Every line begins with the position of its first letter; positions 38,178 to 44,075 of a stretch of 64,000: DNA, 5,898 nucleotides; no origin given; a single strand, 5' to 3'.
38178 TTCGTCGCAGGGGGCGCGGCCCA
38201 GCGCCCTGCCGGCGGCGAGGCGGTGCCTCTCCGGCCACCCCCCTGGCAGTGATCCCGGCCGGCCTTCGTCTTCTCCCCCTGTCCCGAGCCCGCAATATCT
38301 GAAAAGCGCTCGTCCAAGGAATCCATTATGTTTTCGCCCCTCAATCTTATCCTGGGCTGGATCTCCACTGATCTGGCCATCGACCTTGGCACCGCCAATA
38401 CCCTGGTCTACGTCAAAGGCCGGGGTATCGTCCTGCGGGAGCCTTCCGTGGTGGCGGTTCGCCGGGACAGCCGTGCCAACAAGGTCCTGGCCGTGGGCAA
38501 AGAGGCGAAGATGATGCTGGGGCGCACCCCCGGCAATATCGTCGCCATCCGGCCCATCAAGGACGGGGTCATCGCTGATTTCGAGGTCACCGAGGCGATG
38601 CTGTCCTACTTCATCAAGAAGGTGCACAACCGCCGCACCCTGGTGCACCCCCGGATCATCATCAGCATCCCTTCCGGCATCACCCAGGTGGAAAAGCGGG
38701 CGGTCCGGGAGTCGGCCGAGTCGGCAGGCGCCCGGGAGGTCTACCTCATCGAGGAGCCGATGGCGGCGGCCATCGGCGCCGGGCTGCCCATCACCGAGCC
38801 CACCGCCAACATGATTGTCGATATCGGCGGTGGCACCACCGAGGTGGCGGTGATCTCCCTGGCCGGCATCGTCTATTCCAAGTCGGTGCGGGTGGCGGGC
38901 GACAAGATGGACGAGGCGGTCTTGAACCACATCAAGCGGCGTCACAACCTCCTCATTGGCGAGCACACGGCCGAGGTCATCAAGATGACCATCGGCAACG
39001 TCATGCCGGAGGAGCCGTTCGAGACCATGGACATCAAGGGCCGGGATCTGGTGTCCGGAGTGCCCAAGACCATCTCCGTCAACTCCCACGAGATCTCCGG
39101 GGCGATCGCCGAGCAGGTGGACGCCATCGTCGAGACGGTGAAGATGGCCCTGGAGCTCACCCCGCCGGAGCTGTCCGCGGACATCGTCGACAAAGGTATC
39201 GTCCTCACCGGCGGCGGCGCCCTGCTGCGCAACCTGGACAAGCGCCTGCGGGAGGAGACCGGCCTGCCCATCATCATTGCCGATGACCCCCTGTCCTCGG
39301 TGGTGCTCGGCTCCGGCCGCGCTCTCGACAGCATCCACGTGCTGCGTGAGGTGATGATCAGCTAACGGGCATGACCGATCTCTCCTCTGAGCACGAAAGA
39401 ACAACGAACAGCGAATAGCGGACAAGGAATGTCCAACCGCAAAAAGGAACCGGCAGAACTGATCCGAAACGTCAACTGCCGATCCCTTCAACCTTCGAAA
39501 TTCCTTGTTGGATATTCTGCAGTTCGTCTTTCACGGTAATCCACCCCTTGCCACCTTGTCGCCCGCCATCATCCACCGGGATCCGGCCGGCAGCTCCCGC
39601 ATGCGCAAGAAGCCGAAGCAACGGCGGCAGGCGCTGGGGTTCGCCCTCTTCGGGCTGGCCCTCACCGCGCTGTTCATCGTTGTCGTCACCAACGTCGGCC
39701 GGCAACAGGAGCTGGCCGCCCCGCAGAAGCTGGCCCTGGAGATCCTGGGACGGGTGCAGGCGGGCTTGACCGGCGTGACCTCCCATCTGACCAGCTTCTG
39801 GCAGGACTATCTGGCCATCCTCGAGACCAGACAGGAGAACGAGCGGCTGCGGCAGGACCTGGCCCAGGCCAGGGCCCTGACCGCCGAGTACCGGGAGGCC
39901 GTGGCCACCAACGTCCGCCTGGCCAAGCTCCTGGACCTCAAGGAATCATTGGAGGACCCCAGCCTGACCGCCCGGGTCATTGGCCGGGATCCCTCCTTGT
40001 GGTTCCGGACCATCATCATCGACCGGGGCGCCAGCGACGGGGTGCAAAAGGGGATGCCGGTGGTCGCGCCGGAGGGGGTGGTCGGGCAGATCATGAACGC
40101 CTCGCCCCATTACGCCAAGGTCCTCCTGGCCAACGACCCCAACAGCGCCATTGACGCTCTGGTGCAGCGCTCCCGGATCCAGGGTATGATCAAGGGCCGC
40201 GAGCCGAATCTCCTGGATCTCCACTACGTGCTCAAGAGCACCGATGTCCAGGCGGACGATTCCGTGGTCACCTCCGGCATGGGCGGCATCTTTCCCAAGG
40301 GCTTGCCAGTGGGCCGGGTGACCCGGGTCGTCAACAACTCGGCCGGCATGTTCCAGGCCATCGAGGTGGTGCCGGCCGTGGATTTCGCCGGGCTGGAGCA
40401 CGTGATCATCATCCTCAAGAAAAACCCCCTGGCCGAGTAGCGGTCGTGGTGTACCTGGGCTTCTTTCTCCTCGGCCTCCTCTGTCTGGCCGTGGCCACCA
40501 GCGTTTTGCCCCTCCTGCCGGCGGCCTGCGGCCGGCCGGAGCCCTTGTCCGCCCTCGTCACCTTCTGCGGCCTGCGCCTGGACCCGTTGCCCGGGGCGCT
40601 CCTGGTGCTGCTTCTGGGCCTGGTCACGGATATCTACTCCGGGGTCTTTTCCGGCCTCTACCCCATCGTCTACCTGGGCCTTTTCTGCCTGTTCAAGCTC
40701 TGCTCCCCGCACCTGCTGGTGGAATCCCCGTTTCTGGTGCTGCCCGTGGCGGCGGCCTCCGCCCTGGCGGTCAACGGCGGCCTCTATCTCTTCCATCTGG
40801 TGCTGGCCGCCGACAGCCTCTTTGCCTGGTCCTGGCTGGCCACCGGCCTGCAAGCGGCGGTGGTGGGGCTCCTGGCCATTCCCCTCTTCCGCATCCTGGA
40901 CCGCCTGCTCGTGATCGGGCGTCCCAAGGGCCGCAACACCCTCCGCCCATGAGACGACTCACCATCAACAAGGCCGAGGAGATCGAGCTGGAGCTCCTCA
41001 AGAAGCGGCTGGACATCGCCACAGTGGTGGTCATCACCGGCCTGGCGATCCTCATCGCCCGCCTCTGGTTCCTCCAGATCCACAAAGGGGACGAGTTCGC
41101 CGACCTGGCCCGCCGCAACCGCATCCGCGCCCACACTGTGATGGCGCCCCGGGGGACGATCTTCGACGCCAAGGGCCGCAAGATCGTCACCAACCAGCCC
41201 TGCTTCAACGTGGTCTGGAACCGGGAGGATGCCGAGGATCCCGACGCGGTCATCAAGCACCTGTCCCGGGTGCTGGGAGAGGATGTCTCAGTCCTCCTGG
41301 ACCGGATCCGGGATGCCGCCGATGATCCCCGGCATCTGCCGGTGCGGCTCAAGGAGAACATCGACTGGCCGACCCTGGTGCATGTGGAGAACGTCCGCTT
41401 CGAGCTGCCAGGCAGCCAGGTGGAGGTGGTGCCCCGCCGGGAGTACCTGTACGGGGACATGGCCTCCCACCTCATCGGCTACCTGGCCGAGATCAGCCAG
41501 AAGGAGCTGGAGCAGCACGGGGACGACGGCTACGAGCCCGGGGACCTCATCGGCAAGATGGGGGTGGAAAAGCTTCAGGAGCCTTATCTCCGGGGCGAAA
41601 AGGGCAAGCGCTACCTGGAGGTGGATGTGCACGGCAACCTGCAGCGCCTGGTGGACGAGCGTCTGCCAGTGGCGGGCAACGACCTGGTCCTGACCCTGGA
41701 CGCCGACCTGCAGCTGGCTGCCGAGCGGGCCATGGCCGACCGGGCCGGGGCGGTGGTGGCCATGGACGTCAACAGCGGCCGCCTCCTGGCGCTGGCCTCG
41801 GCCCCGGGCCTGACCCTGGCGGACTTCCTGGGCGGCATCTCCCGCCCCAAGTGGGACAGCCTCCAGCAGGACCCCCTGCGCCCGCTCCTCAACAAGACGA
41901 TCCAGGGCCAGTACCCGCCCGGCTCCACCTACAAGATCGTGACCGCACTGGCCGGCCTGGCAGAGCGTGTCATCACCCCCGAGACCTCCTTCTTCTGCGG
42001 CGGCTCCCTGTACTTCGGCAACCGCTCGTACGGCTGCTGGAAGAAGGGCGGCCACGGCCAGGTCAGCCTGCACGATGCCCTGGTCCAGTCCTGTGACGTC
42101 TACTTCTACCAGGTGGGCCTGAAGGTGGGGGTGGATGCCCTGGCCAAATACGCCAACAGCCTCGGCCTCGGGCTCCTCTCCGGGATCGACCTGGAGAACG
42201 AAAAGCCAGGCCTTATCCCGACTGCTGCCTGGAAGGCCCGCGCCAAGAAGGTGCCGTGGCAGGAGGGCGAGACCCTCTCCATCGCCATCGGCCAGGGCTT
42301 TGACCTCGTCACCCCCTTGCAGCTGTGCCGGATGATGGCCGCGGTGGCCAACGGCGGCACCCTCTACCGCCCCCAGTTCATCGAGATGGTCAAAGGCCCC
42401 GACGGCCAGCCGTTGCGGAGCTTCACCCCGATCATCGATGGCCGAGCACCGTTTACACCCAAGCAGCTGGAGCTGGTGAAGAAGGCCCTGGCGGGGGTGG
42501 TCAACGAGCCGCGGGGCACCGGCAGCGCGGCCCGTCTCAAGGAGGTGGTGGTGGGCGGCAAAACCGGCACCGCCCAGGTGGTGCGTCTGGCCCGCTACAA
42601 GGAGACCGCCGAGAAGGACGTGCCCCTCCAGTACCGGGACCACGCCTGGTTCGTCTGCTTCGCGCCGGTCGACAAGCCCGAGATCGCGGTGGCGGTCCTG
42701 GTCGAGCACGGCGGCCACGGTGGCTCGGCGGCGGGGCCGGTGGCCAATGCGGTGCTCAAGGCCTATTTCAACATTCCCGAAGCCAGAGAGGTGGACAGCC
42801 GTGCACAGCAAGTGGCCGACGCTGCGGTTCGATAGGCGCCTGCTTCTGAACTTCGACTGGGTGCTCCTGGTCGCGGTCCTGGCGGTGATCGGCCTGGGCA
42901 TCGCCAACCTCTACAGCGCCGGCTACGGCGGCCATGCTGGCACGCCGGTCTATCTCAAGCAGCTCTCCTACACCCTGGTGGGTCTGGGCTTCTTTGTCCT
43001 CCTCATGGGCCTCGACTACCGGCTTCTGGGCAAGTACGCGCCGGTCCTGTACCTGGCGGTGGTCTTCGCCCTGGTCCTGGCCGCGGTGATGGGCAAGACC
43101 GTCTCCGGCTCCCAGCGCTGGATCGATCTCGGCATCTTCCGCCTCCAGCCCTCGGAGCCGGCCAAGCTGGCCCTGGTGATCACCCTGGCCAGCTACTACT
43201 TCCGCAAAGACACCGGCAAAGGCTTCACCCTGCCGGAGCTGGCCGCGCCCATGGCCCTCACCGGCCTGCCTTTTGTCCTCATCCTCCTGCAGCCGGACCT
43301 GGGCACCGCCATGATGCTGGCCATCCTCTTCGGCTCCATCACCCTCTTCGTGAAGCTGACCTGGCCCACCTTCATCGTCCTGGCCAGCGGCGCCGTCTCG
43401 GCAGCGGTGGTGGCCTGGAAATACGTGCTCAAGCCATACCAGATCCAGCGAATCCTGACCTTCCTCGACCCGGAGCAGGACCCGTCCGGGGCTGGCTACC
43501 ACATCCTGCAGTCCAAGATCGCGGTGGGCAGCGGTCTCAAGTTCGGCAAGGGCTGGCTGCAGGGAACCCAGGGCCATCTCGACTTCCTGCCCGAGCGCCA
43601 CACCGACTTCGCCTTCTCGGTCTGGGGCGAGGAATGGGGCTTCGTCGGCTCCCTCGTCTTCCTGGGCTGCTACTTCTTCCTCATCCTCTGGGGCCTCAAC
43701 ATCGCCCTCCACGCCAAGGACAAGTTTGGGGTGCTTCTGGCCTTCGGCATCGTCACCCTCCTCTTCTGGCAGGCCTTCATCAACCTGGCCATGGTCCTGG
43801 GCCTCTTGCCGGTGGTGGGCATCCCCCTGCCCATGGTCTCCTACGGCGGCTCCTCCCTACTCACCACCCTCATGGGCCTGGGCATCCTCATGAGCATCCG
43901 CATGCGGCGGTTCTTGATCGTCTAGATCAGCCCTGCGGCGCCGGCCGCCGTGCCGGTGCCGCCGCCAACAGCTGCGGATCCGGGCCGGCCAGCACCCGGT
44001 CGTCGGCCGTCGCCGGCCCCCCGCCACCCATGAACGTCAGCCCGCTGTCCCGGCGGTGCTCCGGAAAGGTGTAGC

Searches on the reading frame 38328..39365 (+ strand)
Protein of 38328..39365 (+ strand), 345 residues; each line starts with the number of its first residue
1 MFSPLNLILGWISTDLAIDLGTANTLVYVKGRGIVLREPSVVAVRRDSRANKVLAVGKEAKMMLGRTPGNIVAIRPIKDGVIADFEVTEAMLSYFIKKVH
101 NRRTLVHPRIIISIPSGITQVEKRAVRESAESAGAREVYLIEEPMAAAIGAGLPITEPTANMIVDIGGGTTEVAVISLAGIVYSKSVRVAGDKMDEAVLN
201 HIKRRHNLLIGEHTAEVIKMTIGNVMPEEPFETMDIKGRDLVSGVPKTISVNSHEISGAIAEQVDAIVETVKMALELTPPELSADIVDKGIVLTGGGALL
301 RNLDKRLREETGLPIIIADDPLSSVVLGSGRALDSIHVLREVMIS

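Call 65: search_protein_families(library=pfam, proteins=[window:38328-39365:+], max_evalue=0.00001)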
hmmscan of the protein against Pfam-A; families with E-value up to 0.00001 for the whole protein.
window:38328-39365:+ (345 aa): 5 families
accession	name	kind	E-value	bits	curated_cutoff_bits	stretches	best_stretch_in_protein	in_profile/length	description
PF06723.19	MreB_Mbl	-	1.6e-148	494.3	27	1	14-338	2-324/327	MreB/Mbl protein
PF00022.25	Actin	-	4.2e-16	59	27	1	36-205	28-190/410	Actin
PF14450.12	FtsA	-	3e-10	41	31.8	1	163-318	2-110/127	Cell division protein FtsA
PF00012.26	HSP70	-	8.5e-10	37.9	20.6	1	109-204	135-236/599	Hsp70 protein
PF11104.14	PilM_2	-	7.5e-07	28.8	27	0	265-319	253-306/340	Type IV pilus assembly protein PilM;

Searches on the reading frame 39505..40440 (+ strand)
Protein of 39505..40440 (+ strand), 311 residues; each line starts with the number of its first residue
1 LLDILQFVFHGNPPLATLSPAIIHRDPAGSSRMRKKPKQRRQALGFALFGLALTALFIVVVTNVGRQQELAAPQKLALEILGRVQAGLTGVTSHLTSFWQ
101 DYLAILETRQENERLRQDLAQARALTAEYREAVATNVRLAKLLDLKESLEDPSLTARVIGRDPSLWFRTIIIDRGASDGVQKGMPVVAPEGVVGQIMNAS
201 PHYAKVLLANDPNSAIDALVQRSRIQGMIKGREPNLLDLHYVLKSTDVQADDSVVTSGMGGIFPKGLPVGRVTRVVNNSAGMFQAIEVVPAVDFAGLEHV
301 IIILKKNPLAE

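Call 65: search_protein_families(library=pfam, proteins=[window:39505-40440:+], max_evalue=0.00001)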
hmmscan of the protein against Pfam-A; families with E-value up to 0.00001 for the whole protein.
window:39505-40440:+ (311 aa): 1 family
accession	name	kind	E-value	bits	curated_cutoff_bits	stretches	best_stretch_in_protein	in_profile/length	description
PF04085.20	MreC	-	1.9e-51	174.2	28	1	158-303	1-146/147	Rod shape-determining protein MreC, barrel core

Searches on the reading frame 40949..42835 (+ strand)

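Call 65: search_protein_families(library=pfam, proteins=[window:40949-42835:+], max_evalue=0.00001)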
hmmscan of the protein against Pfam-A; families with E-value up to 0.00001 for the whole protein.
window:40949-42835:+ (628 aa): 2 families
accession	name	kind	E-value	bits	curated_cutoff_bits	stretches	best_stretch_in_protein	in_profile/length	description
PF00905.27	Transpeptidase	-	5.3e-68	229.9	22.1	1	267-604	1-299/299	Penicillin binding protein transpeptidase domain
PF03717.20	PBP_dimer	-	8e-41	140.9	24.4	1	65-231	3-175/180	Penicillin-binding Protein dimerisation domain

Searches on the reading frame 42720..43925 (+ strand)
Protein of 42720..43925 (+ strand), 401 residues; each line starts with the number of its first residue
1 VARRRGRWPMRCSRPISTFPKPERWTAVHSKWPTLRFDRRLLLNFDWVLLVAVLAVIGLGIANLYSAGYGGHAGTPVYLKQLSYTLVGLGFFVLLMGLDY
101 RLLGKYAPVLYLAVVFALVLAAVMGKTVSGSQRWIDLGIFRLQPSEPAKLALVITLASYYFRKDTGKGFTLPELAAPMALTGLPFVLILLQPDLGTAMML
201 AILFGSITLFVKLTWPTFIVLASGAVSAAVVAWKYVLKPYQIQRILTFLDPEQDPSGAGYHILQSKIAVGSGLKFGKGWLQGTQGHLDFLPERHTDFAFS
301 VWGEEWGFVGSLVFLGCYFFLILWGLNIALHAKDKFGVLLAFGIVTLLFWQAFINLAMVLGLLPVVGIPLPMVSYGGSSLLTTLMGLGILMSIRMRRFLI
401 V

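Call 65: search_protein_families(library=pfam, proteins=[window:42720-43925:+], max_evalue=0.00001)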
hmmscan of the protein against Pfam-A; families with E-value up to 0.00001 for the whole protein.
window:42720-43925:+ (401 aa): 1 family
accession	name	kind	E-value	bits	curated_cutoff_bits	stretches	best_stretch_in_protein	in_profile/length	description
PF01098.24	FTSW_RODA_SPOVE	-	2.8e-101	339.5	26.4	1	48-396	8-353/356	Cell cycle protein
